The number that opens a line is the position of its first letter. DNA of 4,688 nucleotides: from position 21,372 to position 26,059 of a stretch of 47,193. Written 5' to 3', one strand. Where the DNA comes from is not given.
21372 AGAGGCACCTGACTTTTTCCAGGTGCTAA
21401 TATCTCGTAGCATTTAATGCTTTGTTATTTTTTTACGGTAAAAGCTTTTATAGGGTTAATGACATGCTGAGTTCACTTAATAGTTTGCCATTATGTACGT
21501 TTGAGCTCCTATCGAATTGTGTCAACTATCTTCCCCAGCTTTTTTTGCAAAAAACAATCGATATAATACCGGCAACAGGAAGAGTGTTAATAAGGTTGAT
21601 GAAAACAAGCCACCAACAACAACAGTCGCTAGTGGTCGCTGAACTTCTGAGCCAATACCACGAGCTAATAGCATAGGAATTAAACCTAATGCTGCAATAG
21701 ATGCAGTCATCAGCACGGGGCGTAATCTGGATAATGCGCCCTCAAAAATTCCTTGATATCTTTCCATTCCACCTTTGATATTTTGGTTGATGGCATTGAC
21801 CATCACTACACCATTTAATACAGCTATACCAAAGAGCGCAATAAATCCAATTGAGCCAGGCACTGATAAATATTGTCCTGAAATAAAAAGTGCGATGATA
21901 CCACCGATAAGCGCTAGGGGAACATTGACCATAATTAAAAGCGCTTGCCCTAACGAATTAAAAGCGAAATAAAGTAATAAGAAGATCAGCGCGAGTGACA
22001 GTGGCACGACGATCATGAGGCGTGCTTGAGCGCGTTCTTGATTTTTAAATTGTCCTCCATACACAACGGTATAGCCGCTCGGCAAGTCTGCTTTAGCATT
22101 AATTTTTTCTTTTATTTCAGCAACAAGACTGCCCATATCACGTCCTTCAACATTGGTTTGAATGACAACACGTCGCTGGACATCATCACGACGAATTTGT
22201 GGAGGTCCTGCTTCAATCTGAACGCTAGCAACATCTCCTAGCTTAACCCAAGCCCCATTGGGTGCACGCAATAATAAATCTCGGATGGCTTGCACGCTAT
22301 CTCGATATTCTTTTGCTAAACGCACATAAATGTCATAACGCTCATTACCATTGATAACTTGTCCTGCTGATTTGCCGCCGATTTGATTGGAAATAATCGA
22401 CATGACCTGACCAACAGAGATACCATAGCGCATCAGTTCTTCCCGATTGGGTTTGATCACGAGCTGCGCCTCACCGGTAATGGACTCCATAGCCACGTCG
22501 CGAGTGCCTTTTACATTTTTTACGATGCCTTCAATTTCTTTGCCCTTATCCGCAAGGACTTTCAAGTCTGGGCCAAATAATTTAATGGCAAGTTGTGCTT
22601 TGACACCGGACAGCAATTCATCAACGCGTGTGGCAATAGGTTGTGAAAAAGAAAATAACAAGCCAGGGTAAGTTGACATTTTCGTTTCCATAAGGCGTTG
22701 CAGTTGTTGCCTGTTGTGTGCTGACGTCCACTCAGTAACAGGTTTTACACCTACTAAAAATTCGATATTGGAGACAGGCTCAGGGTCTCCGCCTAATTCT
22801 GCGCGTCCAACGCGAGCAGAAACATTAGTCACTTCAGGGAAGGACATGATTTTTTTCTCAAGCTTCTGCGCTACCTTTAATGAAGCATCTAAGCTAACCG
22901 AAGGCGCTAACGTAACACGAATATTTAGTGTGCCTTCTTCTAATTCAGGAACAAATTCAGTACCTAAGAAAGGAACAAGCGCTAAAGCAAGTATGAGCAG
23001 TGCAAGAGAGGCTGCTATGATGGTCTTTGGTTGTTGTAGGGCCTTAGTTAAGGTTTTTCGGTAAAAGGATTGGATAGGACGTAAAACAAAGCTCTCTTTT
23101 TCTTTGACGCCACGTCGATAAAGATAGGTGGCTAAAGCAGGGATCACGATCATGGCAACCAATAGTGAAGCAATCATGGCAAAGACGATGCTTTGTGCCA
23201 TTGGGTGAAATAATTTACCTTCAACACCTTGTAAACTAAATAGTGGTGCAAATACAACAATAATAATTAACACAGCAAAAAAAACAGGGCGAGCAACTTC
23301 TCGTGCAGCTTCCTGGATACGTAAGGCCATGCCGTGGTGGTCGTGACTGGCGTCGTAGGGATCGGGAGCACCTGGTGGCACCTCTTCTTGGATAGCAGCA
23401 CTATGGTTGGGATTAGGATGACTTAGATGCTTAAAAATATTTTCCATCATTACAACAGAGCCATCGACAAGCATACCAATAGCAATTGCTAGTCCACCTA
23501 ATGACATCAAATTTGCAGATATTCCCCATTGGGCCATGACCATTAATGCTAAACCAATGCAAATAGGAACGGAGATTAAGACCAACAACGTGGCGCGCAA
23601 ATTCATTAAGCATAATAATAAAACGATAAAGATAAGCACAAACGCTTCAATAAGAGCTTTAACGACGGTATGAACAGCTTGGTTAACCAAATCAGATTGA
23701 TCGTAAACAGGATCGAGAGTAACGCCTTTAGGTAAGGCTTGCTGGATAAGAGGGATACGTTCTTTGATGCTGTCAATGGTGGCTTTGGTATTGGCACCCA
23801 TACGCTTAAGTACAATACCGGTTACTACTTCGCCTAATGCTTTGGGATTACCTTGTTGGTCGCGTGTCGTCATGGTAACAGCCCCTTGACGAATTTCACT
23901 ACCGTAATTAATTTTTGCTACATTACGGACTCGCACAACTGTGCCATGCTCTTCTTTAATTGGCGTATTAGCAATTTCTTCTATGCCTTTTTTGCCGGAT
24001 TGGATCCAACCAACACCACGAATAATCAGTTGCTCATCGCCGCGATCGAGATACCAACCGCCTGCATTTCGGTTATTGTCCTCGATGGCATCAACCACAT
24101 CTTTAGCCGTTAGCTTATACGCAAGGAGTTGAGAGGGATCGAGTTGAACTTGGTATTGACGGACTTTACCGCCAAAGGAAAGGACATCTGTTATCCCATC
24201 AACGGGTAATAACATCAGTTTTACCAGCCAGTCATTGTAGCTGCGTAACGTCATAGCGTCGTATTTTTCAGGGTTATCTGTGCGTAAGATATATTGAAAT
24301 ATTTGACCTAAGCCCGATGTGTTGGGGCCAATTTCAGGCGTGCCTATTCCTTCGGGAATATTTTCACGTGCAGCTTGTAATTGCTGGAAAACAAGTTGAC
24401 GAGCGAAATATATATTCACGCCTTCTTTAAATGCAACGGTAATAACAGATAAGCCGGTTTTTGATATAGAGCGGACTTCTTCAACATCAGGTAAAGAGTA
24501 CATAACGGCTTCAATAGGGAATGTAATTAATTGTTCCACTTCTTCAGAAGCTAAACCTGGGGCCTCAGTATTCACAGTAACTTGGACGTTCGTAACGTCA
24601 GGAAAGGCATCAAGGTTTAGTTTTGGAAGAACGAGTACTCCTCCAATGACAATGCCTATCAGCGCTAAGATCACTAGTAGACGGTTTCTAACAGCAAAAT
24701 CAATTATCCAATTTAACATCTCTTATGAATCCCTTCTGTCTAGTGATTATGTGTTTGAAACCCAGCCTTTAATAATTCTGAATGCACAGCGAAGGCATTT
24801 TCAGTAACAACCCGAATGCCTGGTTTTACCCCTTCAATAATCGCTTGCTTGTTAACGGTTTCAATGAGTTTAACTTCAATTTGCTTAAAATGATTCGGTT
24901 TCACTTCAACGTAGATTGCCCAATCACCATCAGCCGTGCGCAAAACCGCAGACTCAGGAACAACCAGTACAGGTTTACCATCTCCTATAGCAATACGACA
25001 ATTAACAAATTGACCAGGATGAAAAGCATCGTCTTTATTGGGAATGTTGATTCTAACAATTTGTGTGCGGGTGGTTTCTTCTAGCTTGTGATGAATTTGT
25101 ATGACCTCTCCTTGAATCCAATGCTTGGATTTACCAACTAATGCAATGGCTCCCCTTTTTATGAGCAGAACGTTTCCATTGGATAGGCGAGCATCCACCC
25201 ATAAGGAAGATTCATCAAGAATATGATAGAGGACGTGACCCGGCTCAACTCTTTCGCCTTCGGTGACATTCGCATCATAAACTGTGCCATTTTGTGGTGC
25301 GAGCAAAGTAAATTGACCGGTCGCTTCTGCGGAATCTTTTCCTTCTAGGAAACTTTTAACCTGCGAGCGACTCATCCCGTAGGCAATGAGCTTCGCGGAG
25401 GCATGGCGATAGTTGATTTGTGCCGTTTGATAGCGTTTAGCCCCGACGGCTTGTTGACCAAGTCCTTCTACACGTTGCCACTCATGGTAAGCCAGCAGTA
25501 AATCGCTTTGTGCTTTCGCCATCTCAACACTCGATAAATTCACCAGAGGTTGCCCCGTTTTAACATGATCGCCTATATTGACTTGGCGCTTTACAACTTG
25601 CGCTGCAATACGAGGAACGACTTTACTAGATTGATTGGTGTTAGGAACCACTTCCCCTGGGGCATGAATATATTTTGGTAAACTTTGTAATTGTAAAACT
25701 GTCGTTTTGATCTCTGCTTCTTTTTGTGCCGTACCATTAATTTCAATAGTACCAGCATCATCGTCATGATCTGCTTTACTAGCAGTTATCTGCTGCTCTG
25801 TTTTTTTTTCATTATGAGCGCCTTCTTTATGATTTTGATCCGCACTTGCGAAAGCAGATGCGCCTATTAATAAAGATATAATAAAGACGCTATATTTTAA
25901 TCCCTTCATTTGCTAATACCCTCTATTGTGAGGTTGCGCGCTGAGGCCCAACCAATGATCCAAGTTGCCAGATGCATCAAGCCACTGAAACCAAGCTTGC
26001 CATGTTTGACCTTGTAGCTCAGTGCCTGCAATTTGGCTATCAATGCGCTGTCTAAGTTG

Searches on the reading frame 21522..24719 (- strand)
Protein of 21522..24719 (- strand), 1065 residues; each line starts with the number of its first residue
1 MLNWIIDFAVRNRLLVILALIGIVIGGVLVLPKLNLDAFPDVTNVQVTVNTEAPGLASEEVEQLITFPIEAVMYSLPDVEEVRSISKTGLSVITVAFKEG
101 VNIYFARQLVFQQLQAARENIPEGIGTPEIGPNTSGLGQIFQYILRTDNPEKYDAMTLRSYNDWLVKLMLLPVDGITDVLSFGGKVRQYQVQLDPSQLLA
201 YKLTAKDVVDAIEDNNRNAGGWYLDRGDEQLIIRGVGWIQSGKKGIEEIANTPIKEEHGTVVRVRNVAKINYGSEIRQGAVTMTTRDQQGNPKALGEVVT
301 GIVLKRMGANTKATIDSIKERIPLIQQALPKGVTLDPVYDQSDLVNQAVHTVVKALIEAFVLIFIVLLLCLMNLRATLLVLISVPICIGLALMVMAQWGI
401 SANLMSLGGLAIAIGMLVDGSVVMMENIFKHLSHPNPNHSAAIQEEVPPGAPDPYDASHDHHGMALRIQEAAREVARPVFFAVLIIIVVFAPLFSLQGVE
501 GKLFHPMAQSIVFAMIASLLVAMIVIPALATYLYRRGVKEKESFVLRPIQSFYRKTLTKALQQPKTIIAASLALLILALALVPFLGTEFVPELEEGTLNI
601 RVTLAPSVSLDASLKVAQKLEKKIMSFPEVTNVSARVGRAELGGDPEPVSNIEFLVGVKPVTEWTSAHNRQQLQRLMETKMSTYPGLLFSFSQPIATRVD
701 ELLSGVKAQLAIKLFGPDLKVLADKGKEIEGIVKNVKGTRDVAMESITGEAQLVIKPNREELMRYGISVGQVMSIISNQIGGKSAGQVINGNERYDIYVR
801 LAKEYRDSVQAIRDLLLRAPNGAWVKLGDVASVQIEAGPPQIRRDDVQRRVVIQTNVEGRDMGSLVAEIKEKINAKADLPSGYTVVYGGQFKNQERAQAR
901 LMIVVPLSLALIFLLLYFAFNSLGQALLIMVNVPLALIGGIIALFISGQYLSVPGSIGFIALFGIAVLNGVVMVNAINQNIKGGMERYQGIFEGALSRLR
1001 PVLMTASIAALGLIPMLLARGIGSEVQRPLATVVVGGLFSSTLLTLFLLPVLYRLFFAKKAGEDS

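Call 7: search_protein_families(library=pfam, proteins=[window:21522-24719:-], max_evalue=0.0001)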
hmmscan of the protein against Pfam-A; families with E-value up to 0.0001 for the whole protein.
window:21522-24719:- (1065 aa): 2 families
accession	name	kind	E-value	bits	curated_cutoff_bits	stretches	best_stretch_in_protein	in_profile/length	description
PF00873.25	ACR_tran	-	1.1e-281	937.5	28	1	5-1056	1-1020/1021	AcrB/AcrD/AcrF family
PF03176.21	MMPL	-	1.3e-05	24.7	20.5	0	864-1054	105-300/333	MMPL family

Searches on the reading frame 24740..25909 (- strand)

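Call 9: search_protein_families(library=pfam, proteins=[window:24740-25909:-], max_evalue=0.01)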
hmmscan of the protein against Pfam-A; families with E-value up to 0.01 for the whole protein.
window:24740-25909:- (389 aa): 5 families
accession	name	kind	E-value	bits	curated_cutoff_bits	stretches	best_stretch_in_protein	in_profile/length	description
PF16576.10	HlyD_D23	-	6.6e-37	127.3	30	1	77-302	2-214/214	Barrel-sandwich domain of CusB or HlyD membrane-fusion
PF13437.12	HlyD_3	-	1.3e-16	61.7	22.2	1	201-299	1-106/106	HlyD family secretion protein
PF00364.28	Biotin_lipoyl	-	7.1e-05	23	22.1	0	104-127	15-38/73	Biotin-requiring enzyme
PF13533.13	Biotin_lipoyl_2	-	0.00089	19.5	29.8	0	98-123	4-29/32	Biotin-lipoyl like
PF12700.13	HlyD_2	-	0.0012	18.1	25.1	0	216-349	247-376/416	HlyD family secretion protein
